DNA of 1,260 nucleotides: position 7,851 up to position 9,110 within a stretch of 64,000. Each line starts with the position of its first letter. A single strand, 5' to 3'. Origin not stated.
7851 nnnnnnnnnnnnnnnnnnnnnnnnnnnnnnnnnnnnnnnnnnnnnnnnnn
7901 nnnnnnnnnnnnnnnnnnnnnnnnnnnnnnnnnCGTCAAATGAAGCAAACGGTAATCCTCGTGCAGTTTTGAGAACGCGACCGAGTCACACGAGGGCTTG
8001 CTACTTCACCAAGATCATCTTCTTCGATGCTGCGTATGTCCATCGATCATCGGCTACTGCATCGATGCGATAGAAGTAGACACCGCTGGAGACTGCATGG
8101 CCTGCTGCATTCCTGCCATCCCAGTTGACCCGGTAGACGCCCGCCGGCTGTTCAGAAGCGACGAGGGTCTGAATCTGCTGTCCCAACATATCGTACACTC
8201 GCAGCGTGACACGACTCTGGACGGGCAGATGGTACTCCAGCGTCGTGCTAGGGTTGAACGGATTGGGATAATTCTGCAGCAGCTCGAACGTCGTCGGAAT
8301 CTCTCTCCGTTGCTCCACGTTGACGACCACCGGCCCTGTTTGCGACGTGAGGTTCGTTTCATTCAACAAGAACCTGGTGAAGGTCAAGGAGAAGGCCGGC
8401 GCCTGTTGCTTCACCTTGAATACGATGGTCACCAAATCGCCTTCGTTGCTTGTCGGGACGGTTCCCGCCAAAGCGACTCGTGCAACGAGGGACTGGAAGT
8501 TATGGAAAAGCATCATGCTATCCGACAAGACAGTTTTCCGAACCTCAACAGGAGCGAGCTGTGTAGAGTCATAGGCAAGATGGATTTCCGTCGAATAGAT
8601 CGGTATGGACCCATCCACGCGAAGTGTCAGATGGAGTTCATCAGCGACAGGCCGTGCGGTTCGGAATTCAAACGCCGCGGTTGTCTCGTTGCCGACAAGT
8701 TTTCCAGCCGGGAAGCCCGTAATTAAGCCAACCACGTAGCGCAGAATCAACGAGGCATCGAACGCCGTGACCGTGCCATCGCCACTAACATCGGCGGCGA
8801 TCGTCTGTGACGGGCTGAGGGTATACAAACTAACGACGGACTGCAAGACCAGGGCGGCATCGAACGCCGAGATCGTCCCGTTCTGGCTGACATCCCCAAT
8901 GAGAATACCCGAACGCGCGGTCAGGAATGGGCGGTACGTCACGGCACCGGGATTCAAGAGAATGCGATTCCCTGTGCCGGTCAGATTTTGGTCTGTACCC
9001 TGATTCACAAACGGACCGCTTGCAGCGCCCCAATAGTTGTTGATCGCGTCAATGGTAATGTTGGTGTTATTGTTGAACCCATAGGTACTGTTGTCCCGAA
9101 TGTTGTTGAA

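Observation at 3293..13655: Cohesin-like and dockerin-like modules in tandem giant T9SS cargo proteins: a possible cellulosome-style surface assembly anchored by type IX secretion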

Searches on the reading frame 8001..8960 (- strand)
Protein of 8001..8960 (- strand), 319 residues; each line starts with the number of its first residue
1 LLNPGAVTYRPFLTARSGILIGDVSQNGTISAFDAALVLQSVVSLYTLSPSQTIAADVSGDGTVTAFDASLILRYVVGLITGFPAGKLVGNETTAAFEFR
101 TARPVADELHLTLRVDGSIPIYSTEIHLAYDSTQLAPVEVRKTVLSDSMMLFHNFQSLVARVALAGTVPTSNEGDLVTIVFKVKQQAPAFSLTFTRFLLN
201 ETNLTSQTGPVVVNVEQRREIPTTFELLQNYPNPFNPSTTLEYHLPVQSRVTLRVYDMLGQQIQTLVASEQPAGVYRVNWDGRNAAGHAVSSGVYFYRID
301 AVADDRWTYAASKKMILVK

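Call 12: find_homologous_proteins(query=window:8001-8960:-)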
Query window:8001-8960:- (319 aa): 5467 proteins with E <= 0.001 among 8000 candidates; the best 120 are listed.
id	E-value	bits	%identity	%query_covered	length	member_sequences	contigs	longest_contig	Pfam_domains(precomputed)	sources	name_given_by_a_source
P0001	1.8e-82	295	48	99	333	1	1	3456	PF13585.13,PF00404.25,PF18962.8,PF13860.13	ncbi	-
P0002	3.7e-78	281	45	99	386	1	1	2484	PF13585.13,PF00404.25,PF00963.25,PF18962.8,PF13860.13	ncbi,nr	ncbi:MAG: T9SS type A sorting domain-containing protein, partial [Ignavibacteriae bacterium]|nr:T9SS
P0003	1.1e-67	247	47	89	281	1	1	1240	PF13585.13,PF00963.25,PF18962.8,PF13860.13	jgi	jgi:hypothetical protein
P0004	1.3e-65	240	41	97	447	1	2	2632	PF17963.8,PF00963.25,PF18962.8,PF13860.13,PF05345.19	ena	-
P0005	3.8e-64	235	42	94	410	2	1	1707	PF13585.13,PF00404.25,PF18962.8,PF13860.13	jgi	jgi:hypothetical protein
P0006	9.7e-51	191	38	94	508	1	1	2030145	PF00404.25,PF13517.13,PF00963.25,PF18962.8,PF13860.13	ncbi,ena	-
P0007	3.0e-49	186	37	98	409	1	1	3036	PF00404.25,PF00963.25,PF18962.8,PF13860.13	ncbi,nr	ncbi:MAG: T9SS type A sorting domain-containing protein, partial [Ignavibacteriales bacterium]|nr:T9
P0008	1.1e-48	184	38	92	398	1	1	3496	PF18962.8,PF13860.13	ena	-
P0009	3.3e-46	176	35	96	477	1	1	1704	PF13229.13,PF00404.25,PF00963.25,PF18962.8,PF13860.13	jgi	jgi:hypothetical protein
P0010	6.5e-46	175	36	98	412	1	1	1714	PF00404.25,PF18962.8,PF13860.13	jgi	jgi:hypothetical protein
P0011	8.3e-46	175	38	94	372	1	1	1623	PF13585.13,PF00404.25,PF18962.8,PF13860.13,PF05345.19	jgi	-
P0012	9.0e-46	175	37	93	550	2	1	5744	PF13205.13,PF00404.25,PF00963.25,PF18962.8,PF13860.13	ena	-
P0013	1.1e-45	174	36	98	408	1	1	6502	PF00404.25,PF00963.25,PF18962.8,PF13860.13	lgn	-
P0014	2.0e-45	174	37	99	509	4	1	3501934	PF13229.13,PF00404.25,PF00963.25,PF13860.13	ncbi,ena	-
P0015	6.0e-45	172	37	94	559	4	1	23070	PF00404.25,PF13517.13,PF00963.25,PF18962.8,PF13860.13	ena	-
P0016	1.1e-44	171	36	94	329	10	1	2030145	PF00404.25,PF18962.8,PF13860.13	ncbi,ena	-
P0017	3.8e-44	169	37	99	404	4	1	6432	PF00404.25,PF00963.25,PF18962.8,PF13860.13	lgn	-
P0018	4.0e-44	169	31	94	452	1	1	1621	PF00963.25,PF18962.8,PF13860.13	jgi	jgi:hypothetical protein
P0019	5.4e-43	166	32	93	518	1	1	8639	PF00404.25,PF00963.25,PF13385.14,PF18962.8,PF13860.13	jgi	-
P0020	2.8e-42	163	29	94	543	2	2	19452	PF00404.25,PF00963.25,PF13860.13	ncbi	-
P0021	2.9e-42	163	36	99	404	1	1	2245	PF00963.25,PF18962.8,PF13860.13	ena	-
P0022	1.2e-41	161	36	92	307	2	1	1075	PF00963.25,PF18962.8,PF13860.13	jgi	jgi:hypothetical protein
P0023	3.8e-41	159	31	94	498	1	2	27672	PF00963.25,PF13860.13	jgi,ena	-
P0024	6.0e-41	159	34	99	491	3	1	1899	PF13229.13,PF00404.25,PF00963.25,PF18962.8,PF13860.13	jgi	jgi:hypothetical protein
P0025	7.6e-41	158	37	99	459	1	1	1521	PF00404.25,PF00963.25,PF18962.8,PF13860.13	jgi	jgi:hypothetical protein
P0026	3.1e-40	156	35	99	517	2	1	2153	PF13229.13,PF00404.25,PF00963.25,PF18962.8,PF13860.13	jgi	jgi:hypothetical protein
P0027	5.5e-40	156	31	91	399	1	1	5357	PF00404.25,PF18962.8,PF13860.13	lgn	-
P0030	1.3e-39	154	32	95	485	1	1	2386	PF00404.25,PF00963.25,PF13860.13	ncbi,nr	ncbi:MAG: hypothetical protein IH825_08160, partial [Candidatus Marinimicrobia bacterium]|nr:hypothe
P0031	1.4e-39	154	36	93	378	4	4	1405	PF00404.25,PF00963.25,PF18962.8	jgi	jgi:hypothetical protein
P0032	2.8e-39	153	37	93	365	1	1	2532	PF00404.25,PF18962.8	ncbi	ncbi:MAG TPA: T9SS type A sorting domain-containing protein, partial [Bacteroidota bacterium]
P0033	3.8e-39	153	36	93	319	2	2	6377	PF00404.25,PF13860.13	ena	-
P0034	9.1e-39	152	33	94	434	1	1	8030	PF00404.25,PF00963.25,PF18962.8,PF13860.13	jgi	-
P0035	1.5e-38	151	34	99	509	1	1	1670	PF13229.13,PF00963.25,PF18962.8,PF13860.13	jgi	jgi:hypothetical protein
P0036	2.4e-38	150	37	95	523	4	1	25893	PF13715.13,PF00404.25,PF17802.8,PF13860.13,PF13620.13,PF22904.4,PF17210.10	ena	-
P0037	3.4e-38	150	36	100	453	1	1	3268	PF00404.25,PF00963.25,PF18962.8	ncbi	-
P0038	4.1e-38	149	36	94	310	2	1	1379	PF00404.25,PF00963.25,PF18962.8,PF13860.13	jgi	jgi:hypothetical protein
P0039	4.4e-38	149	34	91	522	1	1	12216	PF00404.25,PF00963.25,PF13860.13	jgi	-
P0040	6.1e-38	149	34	93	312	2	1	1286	PF00963.25,PF18962.8,PF13860.13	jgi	-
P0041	8.9e-38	148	35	93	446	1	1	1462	PF00801.27,PF00963.25,PF18962.8,PF13860.13,PF18911.7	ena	-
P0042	1.2e-37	148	35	92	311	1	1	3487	PF00404.25,PF00963.25,PF18962.8,PF13860.13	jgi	jgi:hypothetical protein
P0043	1.2e-37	148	36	99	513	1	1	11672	PF00404.25,PF00963.25,PF18962.8,PF13860.13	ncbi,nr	ncbi:MAG: T9SS type A sorting domain-containing protein, partial [FCB group bacterium]|nr:T9SS type 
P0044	2.6e-37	147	29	91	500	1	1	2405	PF00963.25,PF18962.8,PF13860.13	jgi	-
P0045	9.0e-37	145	30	91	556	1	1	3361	PF13585.13,PF00963.25,PF18962.8,PF13860.13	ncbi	-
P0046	1.1e-36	145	34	94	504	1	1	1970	PF00404.25,PF00963.25,PF13860.13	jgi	-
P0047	1.3e-36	145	33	99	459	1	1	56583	PF00963.25,PF18962.8,PF13860.13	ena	-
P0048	1.5e-36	144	32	87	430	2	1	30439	PF00404.25,PF18962.8,PF13860.13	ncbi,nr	ncbi:T9SS type A sorting domain-containing protein, partial [candidate division KSB1 bacterium]|nr:T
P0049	2.0e-36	144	34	90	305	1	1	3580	PF00963.25,PF18962.8,PF13860.13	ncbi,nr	ncbi:MAG: T9SS type A sorting domain-containing protein, partial [Ignavibacteriales bacterium]|nr:T9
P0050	2.6e-36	144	33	94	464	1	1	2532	PF00963.25,PF18962.8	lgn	-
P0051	4.1e-36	143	32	93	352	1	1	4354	PF00801.27,PF00404.25,PF00963.25,PF18962.8,PF13860.13,PF18911.7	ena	-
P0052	6.4e-36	142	41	33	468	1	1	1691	PF00404.25,PF18962.8,PF13860.13,PF08309.18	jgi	jgi:hypothetical protein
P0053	9.2e-36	142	37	83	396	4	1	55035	PF00963.25,PF18962.8,PF13860.13,PF00041.28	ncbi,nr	ncbi:T9SS type A sorting domain-containing protein [Candidatus Poribacteria bacterium]|nr:T9SS type 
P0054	1.2e-35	141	34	94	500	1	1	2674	PF13715.13,PF00404.25,PF13620.13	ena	-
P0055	1.3e-35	141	34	86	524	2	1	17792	PF00963.25,PF13385.14,PF18962.8,PF13860.13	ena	-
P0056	2.1e-35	141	35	83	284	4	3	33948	PF13585.13,PF00963.25,PF18962.8,PF13860.13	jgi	jgi:hypothetical protein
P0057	2.7e-35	140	32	93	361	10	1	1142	PF00801.27,PF00963.25,PF18962.8,PF13860.13,PF18911.7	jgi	jgi:PKD repeat protein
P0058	3.9e-35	140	32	85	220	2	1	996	PF00404.25,PF18962.8,PF13860.13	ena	-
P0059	4.0e-35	140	35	99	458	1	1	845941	PF00963.25,PF18962.8,PF13860.13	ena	-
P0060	4.3e-35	140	32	95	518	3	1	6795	PF00963.25,PF18962.8,PF13860.13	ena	-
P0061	4.4e-35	140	35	94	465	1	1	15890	PF00404.25,PF00963.25,PF18962.8,PF13860.13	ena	-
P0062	4.7e-35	139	35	97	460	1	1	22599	PF00963.25,PF18962.8,PF13860.13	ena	-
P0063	6.1e-35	139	35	94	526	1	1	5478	PF00404.25,PF00963.25,PF13860.13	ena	-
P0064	1.3e-34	138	34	95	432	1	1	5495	PF13715.13,PF00404.25,PF13860.13,PF13620.13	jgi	jgi:hypothetical protein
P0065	1.4e-34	138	34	83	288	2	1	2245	PF00963.25,PF18962.8,PF13860.13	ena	-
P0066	1.4e-34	138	32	83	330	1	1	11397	PF00963.25,PF13860.13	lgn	-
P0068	4.0e-34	136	33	93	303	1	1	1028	PF00404.25,PF13860.13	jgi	jgi:hypothetical protein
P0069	6.1e-34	136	36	83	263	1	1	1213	PF00963.25,PF18962.8,PF13860.13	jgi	jgi:hypothetical protein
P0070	8.7e-34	135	34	96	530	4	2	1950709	PF00404.25,PF13860.13,PF22544.3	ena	-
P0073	2.2e-33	134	37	99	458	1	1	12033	PF00404.25,PF00963.25,PF18962.8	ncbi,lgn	ncbi:MAG: T9SS type A sorting domain-containing protein [Bacteroidota bacterium]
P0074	4.2e-33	133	35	95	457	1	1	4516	PF00404.25,PF00963.25,PF18962.8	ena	-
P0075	7.5e-33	132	35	99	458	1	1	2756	PF00404.25,PF00963.25,PF18962.8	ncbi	-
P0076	1.1e-32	132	33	94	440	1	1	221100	PF00404.25,PF00963.25,PF18962.8,PF13860.13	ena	-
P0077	1.9e-32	131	35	99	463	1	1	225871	PF00404.25,PF00963.25,PF18962.8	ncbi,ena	-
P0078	2.2e-32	131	34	87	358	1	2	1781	PF13585.13,PF00963.25,PF13385.14,PF18962.8,PF13860.13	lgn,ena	-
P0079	3.0e-32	130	32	93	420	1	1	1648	PF10282.16,PF00404.25,PF01731.27,PF00963.25,PF00400.39,PF08450.19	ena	-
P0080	3.1e-32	130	31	91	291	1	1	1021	PF00963.25,PF18962.8,PF13860.13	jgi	-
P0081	3.5e-32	130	31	91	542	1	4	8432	PF00963.25,PF13860.13,PF13620.13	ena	-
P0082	3.8e-32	130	36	83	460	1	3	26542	PF15780.12,PF07610.18,PF00963.25,PF13860.13,PF22544.3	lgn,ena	-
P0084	8.1e-32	129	34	94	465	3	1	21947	PF00963.25,PF18962.8,PF13860.13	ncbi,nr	ncbi:MAG: T9SS type A sorting domain-containing protein [Rhodothermaceae bacterium]|nr:T9SS type A s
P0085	1.1e-31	128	32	98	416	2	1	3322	PF13229.13,PF00963.25,PF18962.8,PF13860.13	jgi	jgi:hypothetical protein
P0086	1.2e-31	128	36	99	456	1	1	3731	PF00963.25,PF18962.8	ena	-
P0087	2.0e-31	128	34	99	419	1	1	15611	PF00404.25,PF18962.8,PF13860.13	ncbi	ncbi:dockerin type I domain-containing protein, partial [Candidatus Poribacteria bacterium]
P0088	2.3e-31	127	37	88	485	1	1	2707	PF00404.25,PF18962.8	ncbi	-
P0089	2.4e-31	127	33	85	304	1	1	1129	PF00963.25,PF18962.8,PF13860.13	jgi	jgi:hypothetical protein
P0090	3.7e-31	127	27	94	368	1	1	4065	PF00963.25,PF18962.8,PF13860.13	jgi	-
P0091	4.6e-31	126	30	95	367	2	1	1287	PF13585.13,PF00404.25,PF00963.25,PF18962.8,PF13860.13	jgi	jgi:hypothetical protein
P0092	1.1e-30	125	32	90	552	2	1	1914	PF13205.13,PF00404.25,PF00963.25,PF13860.13,PF00041.28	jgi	-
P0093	1.7e-30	125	32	91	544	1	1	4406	PF13585.13,PF00404.25,PF18962.8,PF13860.13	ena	-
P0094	1.8e-30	124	30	94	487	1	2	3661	PF00404.25,PF13860.13,PF08309.18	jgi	-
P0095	2.0e-30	124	32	83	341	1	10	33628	PF13585.13,PF01833.31,PF00963.25,PF18962.8,PF13860.13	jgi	jgi:hypothetical protein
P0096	2.9e-30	124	32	88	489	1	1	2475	PF00404.25,PF13860.13,PF13620.13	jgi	-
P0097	5.1e-30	123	29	92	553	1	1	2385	PF00963.25,PF13860.13,PF13620.13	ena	-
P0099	1.7e-29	121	74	30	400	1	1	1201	PF13229.13,PF00404.25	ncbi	ncbi:MAG: dockerin type I domain-containing protein, partial [Bacteroidota bacterium]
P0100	2.5e-29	121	29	83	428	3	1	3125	PF00404.25,PF18962.8,PF13860.13,PF08309.18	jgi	jgi:hypothetical protein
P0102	4.7e-29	120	34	94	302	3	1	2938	PF00404.25,PF18962.8,PF13860.13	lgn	-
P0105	1.4e-28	118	28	94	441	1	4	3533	PF00963.25,PF18962.8,PF13860.13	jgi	jgi:hypothetical protein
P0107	1.8e-28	118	27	82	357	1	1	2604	PF00404.25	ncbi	ncbi:MAG: dockerin type I repeat-containing protein, partial [Candidatus Thorarchaeota archaeon]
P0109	2.5e-28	117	28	94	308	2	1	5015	PF13585.13,PF00404.25,PF13860.13,PF08309.18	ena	-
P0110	2.9e-28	117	41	29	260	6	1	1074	PF00404.25,PF13860.13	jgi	jgi:hypothetical protein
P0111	4.3e-28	117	27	92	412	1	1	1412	PF00404.25,PF18962.8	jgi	jgi:hypothetical protein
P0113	6.7e-28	116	31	85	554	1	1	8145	PF00963.25,PF13860.13,PF13620.13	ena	-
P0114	1.7e-27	115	33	94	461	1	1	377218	PF00963.25,PF18962.8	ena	-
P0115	2.1e-27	114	30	87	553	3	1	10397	PF00963.25,PF13860.13,PF13620.13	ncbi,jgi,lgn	ncbi:MAG: FlgD immunoglobulin-like domain containing protein [Candidatus Latescibacterota bacterium]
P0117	3.6e-27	114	30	96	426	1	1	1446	PF00963.25,PF13385.14,PF18962.8,PF13860.13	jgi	jgi:hypothetical protein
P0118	3.6e-27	114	32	92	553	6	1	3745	PF13229.13,PF00404.25,PF00963.25,PF18962.8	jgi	jgi:hypothetical protein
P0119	5.4e-27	113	70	19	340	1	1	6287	PF00404.25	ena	-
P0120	8.3e-27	112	32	94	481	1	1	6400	PF00963.25,PF18962.8,PF13860.13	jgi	-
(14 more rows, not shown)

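Call 29: search_solved_structures(query=window:8004-8960:-, max_evalue=1, show_alignments=2)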
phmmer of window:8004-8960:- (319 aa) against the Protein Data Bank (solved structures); distinct sequences matched with E-value up to 1: 31.
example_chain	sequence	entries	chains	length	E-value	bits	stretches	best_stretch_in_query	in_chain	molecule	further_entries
8x39_A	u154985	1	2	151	2.3e-12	50.2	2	19-79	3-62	Serine protease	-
8x3a_A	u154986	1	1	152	2.3e-12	50.1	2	19-79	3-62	Serine protease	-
9qf9_A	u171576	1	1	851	6.2e-08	35.6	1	8-81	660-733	Ruminococcus bromii Amy16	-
4uyq_B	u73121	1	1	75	2.4e-06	30.4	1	20-85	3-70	Cellulosomal scaffoldin adaptor protein B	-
4uyp_B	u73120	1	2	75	2.4e-06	30.4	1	20-85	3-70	Cellulosomal scaffoldin adaptor protein B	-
2ccl_B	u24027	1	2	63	3.7e-06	29.8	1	19-79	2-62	ENDO-1,4-BETA-XYLANASE Y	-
8zvk_A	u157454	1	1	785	5.2e-05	26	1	18-83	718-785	AaBgIC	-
1ohz_B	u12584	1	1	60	0.00011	24.9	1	21-79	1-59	ENDO-1,4-BETA-XYLANASE Y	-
4dh2_B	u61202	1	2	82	0.00034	23.3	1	20-86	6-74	Dockerin type 1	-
3osv_A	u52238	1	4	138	0.00053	22.7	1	243-309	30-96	Flagellar basal-body rod modification protein FlgD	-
4fl4_A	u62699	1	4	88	0.00054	22.6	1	18-84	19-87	Glycoside hydrolase family 9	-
7bhq_A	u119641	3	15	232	0.0015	21.2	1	245-301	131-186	Basal-body rod modification protein FlgD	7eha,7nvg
5nrk_B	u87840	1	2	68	0.0015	21.2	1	22-83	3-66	DocCel5: Type I dockerin repeat domain from A. cellulolyticus family 5 endoglucanase WP_01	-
5m2o_B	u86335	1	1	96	0.0017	21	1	21-81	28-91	Group I Dockerin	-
9qf8_A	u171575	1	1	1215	0.0018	20.9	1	9-92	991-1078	Ruminococcus bromii Amy10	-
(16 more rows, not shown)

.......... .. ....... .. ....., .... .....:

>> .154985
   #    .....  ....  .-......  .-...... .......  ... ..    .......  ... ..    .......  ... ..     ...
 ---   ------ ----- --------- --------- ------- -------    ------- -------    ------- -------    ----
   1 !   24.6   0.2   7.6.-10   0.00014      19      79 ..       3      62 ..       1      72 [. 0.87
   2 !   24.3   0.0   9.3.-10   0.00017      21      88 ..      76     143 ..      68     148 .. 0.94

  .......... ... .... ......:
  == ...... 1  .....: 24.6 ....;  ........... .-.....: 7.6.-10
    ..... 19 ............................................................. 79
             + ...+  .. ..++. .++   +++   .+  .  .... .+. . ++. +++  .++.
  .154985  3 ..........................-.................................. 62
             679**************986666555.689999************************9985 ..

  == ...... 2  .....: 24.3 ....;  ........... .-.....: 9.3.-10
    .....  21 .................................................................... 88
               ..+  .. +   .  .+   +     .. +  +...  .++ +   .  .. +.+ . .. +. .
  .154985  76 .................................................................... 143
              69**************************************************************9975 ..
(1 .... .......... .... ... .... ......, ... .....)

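Call 30: predict_structure(alignment_id=A1)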
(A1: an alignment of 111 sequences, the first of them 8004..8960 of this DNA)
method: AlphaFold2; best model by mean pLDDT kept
length: 319 residues; sequences in the alignment: 111
mean_pLDDT: 90.9   pTM: 0.74
mean pLDDT of the five models: 90.9, 90.8, 90.6, 90.6, 90.1
residues with pLDDT >= 90: 253; 70-90: 41; 50-70: 16; < 50: 9
segments of 3 or more residues with pLDDT < 50: 1-9
pLDDT, mean of each block of 10 residues (from residue 1): 41 69 96 98 98 96 97 97 78 81 89 92 98 97 98 97 98 96 91 97 93 73 92 84 95 98 98 93 97 97 93 94
secondary structure, 60 per line:
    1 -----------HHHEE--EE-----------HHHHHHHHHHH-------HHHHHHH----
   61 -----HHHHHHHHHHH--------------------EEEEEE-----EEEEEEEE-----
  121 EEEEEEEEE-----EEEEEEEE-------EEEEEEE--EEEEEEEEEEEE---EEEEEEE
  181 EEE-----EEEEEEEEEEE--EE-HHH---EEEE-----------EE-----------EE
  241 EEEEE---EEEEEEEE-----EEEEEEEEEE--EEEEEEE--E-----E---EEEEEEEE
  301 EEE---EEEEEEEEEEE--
elements in order: H32-42 H50-56 H66-76 E97-102 E108-115 E121-129 E135-142 E150-156 E159-170 E174-183 E189-199 E211-214 E239-245 E249-256 E262-271 E274-280 E293-303 E307-317
